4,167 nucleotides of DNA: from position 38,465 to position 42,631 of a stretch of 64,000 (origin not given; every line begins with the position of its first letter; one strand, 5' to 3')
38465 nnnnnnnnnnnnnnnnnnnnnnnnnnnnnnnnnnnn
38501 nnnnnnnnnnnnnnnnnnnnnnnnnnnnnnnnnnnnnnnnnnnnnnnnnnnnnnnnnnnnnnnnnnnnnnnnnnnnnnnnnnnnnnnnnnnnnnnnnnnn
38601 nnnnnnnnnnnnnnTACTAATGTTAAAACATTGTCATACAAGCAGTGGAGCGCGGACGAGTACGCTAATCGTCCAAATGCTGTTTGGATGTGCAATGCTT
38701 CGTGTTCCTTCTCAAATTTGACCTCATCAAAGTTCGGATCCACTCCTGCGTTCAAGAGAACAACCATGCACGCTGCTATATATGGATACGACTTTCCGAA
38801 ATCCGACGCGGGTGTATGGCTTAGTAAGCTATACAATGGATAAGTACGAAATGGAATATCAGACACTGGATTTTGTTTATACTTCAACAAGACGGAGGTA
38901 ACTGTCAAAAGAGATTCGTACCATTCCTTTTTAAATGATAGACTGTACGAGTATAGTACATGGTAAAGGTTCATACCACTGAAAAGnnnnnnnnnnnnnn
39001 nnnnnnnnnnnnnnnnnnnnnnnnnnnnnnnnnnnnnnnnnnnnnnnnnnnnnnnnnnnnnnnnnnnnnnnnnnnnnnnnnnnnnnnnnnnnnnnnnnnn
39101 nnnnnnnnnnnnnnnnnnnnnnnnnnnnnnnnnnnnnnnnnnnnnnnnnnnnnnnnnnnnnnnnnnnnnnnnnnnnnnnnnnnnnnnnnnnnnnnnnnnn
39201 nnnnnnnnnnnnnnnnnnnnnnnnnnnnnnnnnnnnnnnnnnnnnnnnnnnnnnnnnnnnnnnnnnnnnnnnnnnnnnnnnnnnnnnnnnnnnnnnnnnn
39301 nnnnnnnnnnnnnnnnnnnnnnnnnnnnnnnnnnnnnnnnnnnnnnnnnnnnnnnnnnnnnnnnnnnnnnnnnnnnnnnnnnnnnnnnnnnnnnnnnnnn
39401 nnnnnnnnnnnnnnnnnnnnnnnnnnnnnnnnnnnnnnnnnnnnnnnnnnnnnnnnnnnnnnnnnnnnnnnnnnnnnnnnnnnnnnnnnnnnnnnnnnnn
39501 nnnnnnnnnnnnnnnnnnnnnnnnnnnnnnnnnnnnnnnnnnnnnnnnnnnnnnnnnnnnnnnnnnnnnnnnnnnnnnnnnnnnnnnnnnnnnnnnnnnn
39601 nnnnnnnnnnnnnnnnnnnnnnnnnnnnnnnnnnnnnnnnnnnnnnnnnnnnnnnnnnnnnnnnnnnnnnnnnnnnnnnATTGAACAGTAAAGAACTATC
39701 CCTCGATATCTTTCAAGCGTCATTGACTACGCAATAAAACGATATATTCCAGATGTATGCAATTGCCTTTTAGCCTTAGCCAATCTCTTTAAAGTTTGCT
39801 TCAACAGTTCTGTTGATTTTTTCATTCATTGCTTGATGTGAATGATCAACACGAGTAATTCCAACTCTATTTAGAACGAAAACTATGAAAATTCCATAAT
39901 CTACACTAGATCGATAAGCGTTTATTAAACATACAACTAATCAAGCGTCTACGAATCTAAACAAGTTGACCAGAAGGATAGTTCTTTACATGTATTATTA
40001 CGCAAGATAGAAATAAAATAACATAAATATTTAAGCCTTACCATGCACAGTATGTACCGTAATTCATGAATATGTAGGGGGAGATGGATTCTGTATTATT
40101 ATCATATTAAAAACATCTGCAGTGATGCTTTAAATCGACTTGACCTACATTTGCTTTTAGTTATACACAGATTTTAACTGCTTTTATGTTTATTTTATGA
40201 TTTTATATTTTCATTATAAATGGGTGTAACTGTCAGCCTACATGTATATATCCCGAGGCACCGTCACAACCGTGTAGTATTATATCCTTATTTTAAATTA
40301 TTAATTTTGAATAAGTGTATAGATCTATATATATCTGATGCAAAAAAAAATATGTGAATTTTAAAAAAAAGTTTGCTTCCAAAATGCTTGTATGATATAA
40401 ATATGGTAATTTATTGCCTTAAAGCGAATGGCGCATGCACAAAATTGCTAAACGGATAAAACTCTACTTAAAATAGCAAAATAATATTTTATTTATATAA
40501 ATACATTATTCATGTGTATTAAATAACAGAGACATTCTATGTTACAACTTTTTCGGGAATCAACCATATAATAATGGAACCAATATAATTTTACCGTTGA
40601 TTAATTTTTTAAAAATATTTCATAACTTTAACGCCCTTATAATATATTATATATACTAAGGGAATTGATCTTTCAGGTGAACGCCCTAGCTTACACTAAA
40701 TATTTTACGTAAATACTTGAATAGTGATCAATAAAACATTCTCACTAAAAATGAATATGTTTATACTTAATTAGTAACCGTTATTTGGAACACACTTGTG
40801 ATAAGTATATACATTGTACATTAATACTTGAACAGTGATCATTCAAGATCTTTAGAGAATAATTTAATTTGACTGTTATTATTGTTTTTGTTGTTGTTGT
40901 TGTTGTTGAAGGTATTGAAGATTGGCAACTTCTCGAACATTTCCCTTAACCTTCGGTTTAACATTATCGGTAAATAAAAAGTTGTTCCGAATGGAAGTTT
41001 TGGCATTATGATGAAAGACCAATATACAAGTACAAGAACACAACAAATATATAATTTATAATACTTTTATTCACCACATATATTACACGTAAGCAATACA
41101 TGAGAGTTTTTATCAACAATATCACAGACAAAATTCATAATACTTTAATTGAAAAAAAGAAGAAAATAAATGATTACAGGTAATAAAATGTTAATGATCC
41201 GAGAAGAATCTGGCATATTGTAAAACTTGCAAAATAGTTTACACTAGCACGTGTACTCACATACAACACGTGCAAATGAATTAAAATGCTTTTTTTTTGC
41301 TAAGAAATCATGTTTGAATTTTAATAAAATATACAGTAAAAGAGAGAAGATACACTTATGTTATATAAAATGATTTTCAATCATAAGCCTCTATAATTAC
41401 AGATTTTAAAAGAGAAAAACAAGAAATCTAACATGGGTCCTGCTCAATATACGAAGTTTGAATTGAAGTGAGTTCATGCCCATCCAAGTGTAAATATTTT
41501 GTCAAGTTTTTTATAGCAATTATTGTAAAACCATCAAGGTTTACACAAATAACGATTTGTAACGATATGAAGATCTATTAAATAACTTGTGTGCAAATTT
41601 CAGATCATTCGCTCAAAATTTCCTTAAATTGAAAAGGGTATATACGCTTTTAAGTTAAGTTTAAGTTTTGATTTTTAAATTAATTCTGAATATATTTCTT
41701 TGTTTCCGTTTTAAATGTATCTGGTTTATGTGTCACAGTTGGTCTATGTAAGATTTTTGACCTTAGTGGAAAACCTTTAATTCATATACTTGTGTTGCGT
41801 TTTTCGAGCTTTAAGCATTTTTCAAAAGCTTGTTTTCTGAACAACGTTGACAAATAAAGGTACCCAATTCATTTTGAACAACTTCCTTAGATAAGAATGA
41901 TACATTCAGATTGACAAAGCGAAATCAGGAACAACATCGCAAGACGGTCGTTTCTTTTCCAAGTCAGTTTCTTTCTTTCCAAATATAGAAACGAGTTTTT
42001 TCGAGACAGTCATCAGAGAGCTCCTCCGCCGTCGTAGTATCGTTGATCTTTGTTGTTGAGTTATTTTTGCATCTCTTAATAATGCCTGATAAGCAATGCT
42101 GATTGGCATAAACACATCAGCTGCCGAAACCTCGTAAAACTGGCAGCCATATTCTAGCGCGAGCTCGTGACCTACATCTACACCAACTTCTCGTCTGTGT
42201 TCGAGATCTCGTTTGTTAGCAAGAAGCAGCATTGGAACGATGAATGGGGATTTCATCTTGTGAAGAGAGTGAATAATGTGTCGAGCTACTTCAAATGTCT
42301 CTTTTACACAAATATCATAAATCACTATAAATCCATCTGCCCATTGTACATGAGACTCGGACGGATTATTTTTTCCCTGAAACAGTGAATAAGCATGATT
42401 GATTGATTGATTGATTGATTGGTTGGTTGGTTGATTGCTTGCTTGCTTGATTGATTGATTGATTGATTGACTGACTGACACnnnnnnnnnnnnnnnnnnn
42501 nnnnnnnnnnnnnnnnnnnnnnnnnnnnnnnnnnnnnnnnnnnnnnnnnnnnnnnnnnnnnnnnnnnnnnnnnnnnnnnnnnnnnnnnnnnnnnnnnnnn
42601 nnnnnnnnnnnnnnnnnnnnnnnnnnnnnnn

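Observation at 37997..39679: Intronless ASB-like (ankyrin plus SOCS box) gene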

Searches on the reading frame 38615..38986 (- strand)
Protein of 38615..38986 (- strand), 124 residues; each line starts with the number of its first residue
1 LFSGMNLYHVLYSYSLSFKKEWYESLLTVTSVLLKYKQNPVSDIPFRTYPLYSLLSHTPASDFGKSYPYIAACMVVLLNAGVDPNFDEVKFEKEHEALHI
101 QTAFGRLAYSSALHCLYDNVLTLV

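Call 79: find_homologous_proteins(query=A6, max_evalue=0.001)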
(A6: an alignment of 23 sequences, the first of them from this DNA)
Query A6 (23 sequences) (124 aa, profile of the alignment): 8 proteins with E <= 0.001 among 2628 candidates.
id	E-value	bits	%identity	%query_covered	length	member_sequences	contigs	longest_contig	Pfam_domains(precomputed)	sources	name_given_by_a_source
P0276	1.8e-34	136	31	91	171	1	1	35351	-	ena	-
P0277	1.8e-29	120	37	97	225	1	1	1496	-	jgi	jgi:hypothetical protein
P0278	3.8e-22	96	54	56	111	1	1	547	-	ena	-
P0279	4.9e-11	60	31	43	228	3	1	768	-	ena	-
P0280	1.4e-10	59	69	44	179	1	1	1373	-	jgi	jgi:hypothetical protein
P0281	4.1e-7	48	56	33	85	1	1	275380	-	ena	-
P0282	1.3e-6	46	77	10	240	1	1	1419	PF13606.13,PF13857.13,PF12796.14,PF00023.37,PF13637.13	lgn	-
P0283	1.9e-5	42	46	31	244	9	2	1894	PF13857.13,PF12796.14,PF00023.37,PF13637.13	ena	-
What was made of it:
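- Tried and rejected: It did not help define the phyletic range (call 79).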

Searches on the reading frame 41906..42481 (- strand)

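Call 27: search_protein_families(library=pfam, proteins=[window:41906-42481:-], max_evalue=0.01)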
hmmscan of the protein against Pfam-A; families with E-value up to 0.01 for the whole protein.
window:41906-42481:- (191 aa): 1 family
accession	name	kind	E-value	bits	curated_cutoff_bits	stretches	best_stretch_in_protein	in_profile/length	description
PF00071.28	Ras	-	3.7e-14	53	21.6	1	44-123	68-146/162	Ras family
